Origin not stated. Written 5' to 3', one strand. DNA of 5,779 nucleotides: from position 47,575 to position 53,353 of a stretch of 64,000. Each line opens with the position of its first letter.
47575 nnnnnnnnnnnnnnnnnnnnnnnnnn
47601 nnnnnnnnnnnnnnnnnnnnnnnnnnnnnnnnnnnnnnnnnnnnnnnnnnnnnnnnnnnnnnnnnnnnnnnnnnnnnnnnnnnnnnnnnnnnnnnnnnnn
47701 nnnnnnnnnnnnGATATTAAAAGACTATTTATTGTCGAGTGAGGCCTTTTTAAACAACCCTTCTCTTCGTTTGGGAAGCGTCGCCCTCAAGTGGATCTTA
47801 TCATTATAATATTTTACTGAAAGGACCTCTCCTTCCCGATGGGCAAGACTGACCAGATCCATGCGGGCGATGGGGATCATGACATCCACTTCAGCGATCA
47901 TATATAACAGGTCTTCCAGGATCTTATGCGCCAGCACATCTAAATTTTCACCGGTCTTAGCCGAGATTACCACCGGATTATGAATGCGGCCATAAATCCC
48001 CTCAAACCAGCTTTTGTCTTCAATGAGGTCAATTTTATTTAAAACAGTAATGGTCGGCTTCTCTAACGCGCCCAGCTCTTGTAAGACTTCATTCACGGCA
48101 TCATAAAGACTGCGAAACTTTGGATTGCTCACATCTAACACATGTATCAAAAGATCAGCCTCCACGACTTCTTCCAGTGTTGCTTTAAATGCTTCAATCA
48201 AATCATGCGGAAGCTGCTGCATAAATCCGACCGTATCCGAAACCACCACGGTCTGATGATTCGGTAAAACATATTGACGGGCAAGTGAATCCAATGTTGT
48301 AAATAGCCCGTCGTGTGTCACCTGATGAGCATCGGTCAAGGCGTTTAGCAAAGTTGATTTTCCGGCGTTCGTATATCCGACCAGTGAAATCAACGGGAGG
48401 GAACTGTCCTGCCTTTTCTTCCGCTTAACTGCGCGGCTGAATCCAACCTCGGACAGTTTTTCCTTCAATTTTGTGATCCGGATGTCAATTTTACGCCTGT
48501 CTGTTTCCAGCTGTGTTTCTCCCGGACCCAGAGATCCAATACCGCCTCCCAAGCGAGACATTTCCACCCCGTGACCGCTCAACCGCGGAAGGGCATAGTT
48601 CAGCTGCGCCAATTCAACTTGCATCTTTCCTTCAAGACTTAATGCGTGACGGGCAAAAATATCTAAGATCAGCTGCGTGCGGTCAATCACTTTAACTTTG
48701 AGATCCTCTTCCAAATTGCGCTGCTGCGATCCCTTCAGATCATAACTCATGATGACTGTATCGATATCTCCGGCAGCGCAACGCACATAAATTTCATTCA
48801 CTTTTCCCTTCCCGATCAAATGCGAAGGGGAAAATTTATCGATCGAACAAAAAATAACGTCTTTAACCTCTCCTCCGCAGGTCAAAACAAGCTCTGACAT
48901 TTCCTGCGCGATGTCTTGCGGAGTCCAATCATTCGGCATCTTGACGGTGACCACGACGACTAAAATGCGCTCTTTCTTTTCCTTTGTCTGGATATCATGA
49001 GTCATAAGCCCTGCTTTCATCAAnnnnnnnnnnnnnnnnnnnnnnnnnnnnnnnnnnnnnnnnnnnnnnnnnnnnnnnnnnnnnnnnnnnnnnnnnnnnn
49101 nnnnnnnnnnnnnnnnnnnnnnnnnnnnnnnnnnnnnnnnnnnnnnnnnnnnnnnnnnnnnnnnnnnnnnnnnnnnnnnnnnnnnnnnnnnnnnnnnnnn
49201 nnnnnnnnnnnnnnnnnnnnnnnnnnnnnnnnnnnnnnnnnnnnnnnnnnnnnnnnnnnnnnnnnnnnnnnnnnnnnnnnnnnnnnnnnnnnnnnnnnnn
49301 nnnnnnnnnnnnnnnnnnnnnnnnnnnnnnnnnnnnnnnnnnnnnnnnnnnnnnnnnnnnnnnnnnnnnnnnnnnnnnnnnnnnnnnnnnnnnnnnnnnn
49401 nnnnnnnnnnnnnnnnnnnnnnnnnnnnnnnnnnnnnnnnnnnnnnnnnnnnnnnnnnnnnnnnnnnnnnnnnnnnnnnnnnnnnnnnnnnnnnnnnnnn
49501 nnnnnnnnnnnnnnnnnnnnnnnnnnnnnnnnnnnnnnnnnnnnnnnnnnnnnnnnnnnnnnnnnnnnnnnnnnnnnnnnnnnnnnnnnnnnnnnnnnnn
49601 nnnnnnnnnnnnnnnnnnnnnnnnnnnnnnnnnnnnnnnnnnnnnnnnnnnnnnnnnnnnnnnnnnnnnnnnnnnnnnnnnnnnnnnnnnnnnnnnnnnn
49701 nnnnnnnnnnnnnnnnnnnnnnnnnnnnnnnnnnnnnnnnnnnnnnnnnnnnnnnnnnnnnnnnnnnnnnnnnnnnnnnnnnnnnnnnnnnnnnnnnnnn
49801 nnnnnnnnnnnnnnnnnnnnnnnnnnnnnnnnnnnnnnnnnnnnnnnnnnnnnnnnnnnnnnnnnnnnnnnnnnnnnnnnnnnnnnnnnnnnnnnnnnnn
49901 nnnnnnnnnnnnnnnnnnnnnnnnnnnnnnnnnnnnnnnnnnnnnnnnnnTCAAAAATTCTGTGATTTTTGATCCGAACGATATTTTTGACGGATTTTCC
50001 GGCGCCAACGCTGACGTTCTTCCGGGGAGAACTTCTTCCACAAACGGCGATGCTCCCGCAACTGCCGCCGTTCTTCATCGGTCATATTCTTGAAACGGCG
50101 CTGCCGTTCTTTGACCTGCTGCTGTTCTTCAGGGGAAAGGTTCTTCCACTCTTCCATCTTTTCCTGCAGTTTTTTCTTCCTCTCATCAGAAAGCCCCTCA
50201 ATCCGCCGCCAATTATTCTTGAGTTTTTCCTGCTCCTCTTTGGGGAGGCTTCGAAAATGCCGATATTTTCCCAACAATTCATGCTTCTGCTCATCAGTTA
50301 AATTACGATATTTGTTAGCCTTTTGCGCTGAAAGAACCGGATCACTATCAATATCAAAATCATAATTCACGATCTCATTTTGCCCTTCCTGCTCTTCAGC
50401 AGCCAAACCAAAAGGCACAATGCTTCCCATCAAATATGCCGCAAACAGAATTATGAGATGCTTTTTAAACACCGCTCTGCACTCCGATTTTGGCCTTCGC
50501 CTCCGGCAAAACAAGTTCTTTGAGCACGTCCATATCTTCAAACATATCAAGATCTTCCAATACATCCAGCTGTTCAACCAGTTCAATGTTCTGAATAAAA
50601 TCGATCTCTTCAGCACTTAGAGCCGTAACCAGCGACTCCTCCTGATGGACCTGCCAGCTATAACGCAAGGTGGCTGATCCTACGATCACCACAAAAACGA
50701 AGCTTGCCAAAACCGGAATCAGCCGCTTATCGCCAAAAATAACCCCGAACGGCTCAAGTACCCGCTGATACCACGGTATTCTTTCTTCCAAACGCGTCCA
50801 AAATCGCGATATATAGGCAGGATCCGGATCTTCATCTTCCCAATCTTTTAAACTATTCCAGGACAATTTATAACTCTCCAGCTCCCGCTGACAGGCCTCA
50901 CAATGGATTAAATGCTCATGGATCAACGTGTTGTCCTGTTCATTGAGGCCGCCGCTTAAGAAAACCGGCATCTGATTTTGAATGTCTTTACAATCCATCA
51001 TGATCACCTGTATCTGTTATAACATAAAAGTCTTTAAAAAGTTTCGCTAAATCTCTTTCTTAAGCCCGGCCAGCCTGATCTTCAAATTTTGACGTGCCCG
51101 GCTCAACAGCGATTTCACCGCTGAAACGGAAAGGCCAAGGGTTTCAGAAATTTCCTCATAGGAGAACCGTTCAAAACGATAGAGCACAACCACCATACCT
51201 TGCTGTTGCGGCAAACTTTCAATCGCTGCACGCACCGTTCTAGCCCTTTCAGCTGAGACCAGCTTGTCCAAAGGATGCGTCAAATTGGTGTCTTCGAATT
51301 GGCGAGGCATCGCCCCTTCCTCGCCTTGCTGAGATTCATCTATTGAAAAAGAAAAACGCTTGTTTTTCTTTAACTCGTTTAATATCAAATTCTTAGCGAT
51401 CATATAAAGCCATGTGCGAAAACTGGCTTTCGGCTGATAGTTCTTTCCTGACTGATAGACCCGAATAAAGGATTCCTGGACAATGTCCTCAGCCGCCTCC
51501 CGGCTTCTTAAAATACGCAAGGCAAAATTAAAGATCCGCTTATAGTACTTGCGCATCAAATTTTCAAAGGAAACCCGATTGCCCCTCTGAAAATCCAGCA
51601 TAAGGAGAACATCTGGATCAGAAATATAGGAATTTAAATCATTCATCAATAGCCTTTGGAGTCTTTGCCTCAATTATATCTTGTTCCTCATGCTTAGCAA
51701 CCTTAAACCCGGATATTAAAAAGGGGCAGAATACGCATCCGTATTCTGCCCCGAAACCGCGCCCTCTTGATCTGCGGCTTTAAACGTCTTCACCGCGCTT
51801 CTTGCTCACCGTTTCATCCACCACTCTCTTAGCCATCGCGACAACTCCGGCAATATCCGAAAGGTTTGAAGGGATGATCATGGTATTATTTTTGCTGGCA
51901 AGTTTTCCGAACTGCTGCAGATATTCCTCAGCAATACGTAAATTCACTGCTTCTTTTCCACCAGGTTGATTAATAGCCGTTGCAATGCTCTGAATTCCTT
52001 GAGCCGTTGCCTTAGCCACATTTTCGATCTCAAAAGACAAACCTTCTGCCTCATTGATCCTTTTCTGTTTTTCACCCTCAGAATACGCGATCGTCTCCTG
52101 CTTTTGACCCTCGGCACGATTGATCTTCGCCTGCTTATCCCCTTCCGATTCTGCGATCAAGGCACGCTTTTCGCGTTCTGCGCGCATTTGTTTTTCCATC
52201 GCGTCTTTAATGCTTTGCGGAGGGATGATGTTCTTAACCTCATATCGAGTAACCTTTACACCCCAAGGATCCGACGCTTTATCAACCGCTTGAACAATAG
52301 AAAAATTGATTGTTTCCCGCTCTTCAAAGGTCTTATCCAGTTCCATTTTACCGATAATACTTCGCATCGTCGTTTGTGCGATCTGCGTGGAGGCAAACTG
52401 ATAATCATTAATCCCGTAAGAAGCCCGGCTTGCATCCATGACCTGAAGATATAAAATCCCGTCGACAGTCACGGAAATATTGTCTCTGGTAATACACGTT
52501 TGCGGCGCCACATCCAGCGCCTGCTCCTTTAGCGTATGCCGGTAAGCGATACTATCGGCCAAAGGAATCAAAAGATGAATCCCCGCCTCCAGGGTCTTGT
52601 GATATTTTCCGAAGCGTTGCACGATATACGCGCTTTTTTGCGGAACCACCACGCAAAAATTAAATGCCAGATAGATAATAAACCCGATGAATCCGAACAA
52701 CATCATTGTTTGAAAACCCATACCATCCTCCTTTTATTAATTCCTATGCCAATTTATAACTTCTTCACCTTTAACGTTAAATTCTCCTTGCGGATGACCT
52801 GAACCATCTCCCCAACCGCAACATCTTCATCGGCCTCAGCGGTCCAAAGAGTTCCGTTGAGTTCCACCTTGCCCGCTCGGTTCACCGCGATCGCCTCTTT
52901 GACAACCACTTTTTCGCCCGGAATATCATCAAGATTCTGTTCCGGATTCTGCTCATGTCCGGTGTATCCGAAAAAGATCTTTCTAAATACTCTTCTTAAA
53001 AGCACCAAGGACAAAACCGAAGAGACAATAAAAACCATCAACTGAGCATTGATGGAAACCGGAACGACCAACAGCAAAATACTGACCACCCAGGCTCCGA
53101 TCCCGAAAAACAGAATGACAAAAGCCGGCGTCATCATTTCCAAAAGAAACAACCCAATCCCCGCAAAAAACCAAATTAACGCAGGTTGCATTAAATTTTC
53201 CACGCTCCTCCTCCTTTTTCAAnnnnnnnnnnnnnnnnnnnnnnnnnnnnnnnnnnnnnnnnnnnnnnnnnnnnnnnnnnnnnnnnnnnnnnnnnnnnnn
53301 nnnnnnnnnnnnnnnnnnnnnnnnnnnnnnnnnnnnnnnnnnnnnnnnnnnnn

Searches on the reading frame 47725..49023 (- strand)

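Call 26: search_protein_families(library=pfam, proteins=[window:47725-49023:-])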
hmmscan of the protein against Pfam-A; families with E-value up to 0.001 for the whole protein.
window:47725-49023:- (432 aa): 12 families
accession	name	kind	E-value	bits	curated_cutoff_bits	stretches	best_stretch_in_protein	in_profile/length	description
PF16360.10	GTP-bdg_M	-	3.2e-28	98.5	29.5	1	126-204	1-79/79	GTP-binding GTPase Middle Region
PF13167.11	GTP-bdg_N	-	2.4e-26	92.6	25.4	1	39-124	4-89/89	GTP-binding GTPase N-terminal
PF01926.29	MMR_HSR1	-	3.5e-20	72.6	21.9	1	212-330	2-113/113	50S ribosome-binding GTPase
PF02421.24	FeoB_N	-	6e-08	32.8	27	1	212-339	3-123/156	Ferrous iron transport protein B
PF16897.10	MMR_HSR1_Xtn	-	3.4e-06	27.4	35.2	1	322-372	56-104/106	C-terminal region of MMR_HSR1 domain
PF03193.22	RsgA_GTPase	-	3.5e-06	27.4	30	0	288-373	22-109/174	RsgA GTPase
PF13191.12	AAA_16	-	7.4e-06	27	32.6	1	205-339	20-149/167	AAA ATPase domain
PF02492.25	cobW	-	0.00011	22.3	20.7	0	240-338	70-160/180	CobW/HypB/UreG, nucleotide-binding domain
PF19275.4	HflX_C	-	0.0004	20.8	26.4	0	348-401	10-63/102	HflX C-terminal domain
PF00319.23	SRF-TF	-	0.0004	20.2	26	0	408-428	4-24/48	SRF-type transcription factor (DNA-binding and dimerisation domain)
PF00350.29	Dynamin_N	-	0.00044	20.7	27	0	212-239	1-29/168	Dynamin family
PF00009.33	GTP_EFTU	-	0.0005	20.1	26.5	0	289-349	93-148/188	Elongation factor Tu GTP binding domain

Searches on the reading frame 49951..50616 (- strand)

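Call 26: search_protein_families(library=pfam, proteins=[window:49951-50616:-])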
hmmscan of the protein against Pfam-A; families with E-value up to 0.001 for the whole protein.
window:49951-50616:- (221 aa): 1 family
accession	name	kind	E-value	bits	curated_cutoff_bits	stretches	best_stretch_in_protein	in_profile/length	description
PF11304.13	DUF3106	-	8.8e-16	58.7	24.3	2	142-211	22-93/104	Protein of unknown function (DUF3106)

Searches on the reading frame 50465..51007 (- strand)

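Call 96: search_protein_families(library=pfam, proteins=[window:50465-51007:-], max_evalue=0.001)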
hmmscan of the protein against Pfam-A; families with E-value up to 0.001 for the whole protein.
window:50465-51007:- (180 aa): 2 families
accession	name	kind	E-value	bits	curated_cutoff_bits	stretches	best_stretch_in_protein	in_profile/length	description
PF13490.11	zf-HC2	-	2.9e-06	27.7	22.2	1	6-40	1-35/35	Putative zinc-finger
PF20854.2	LED_rpt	-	0.00075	19.8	59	0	133-167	59-93/176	LED repeat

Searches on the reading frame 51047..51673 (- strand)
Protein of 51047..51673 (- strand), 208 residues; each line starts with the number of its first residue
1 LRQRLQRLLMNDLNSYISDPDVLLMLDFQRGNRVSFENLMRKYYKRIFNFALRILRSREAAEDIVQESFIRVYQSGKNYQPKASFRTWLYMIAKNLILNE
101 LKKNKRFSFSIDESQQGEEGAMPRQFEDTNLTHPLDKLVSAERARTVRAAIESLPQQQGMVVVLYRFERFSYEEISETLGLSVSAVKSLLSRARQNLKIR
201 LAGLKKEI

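Call 26: search_protein_families(library=pfam, proteins=[window:51047-51673:-])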
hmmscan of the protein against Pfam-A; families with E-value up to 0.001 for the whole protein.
window:51047-51673:- (208 aa): 4 families
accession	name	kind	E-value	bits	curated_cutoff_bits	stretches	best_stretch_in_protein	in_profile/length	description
PF04542.20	Sigma70_r2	-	2.1e-20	72.7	24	1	39-106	1-70/71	Sigma-70 region 2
PF08281.18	Sigma70_r4_2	-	2.1e-17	62.9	25.7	1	146-197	3-54/54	Sigma-70, region 4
PF04545.22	Sigma70_r4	-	4.7e-12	45.7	24.1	1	150-198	1-49/50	Sigma-70, region 4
PF07638.17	Sigma70_ECF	-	5.4e-07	30.1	21.1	1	28-198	11-180/185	ECF sigma factor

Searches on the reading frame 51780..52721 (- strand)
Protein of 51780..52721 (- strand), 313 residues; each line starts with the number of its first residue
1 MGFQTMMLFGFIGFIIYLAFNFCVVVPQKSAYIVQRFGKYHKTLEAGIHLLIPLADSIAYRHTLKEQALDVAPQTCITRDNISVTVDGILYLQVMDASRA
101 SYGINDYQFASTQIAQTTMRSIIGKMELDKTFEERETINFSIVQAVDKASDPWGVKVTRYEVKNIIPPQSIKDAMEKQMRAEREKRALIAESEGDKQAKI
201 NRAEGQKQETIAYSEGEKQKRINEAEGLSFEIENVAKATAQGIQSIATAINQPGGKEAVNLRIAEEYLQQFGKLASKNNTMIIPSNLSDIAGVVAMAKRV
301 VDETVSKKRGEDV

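Call 26: search_protein_families(library=pfam, proteins=[window:51780-52721:-])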
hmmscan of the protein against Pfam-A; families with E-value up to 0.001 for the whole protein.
window:51780-52721:- (313 aa): 2 families
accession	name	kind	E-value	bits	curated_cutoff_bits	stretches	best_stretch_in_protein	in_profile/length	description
PF01145.31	Band_7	-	1.7e-37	129.6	23.6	1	25-196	2-176/176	SPFH domain / Band 7 family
PF16200.10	Band_7_C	-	1.3e-23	83.2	29.1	1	245-303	2-60/63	C-terminal region of band_7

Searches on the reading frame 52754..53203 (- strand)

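Call 96: search_protein_families(library=pfam, proteins=[window:52754-53203:-], max_evalue=0.001)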
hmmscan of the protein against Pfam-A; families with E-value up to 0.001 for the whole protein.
window:52754-53203:- (149 aa): 1 family
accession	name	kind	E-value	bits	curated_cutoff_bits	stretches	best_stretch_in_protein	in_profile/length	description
PF01957.25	NfeD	-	1.1e-11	45.1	29.1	1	92-148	2-57/57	NfeD-like C-terminal, partner-binding domain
